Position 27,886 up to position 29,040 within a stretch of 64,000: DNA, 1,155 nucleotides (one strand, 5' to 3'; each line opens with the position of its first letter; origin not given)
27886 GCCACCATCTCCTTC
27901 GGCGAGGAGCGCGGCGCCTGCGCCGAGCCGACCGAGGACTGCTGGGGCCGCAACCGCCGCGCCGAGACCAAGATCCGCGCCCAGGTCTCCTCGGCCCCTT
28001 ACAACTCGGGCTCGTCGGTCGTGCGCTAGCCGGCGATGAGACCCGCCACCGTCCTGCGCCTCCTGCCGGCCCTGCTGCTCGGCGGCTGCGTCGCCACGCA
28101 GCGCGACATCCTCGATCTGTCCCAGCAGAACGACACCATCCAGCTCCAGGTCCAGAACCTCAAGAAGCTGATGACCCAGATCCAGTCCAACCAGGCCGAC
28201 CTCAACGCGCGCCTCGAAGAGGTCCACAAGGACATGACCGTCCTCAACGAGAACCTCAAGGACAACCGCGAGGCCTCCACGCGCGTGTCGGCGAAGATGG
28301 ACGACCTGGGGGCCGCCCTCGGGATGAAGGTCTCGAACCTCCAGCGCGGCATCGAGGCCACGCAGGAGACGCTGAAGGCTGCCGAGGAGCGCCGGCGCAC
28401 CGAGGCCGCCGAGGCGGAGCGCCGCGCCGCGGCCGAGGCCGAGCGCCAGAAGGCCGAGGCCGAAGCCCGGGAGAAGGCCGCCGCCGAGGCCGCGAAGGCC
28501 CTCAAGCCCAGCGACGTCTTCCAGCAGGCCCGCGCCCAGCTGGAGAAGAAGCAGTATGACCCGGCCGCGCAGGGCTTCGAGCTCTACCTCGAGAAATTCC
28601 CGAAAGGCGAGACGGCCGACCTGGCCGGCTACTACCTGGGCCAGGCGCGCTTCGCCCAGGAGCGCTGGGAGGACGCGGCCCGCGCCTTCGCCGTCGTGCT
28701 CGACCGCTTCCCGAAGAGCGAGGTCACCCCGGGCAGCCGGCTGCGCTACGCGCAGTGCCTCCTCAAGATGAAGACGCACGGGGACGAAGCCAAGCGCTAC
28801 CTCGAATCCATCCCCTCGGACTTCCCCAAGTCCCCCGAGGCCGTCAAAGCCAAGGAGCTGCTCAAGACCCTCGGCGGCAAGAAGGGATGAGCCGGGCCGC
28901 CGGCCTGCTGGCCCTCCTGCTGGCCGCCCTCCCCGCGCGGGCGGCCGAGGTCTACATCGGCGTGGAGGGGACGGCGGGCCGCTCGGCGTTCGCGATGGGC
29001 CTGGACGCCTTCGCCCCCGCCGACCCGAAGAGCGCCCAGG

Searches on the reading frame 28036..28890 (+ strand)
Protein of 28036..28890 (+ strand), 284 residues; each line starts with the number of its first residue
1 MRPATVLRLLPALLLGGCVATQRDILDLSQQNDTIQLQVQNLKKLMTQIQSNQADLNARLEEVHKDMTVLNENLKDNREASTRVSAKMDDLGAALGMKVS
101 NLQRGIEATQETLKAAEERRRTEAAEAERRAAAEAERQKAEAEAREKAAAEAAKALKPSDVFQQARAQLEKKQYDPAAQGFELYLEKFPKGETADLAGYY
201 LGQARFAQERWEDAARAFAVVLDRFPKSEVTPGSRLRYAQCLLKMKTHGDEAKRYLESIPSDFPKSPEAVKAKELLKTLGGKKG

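Call 61: search_protein_families(library=pfam, proteins=[window:28036-28890:+], max_evalue=0.001)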
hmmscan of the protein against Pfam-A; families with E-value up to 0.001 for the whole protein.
window:28036-28890:+ (284 aa): 6 families
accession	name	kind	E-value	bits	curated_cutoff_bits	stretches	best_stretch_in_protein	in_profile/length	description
PF13174.12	TPR_6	-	4.4e-11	43.1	26.3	1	197-228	2-33/33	Tetratricopeptide repeat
PF14559.12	TPR_19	-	2.6e-07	31.3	25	1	206-273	2-65/68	Tetratricopeptide repeat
PF13525.12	YfiO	-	9.3e-07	29.3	25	0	156-196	3-43/203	Outer membrane lipoprotein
PF09976.15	TPR_21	-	2.5e-05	24.5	25.5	1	152-260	33-140/193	Tetratricopeptide repeat-like domain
PF13512.12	TPR_18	-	0.00073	20.2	21.9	0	155-215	7-67/145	Tetratricopeptide repeat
PF13432.12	TPR_16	-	0.00091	20.1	32.7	1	201-264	3-62/65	Tetratricopeptide repeat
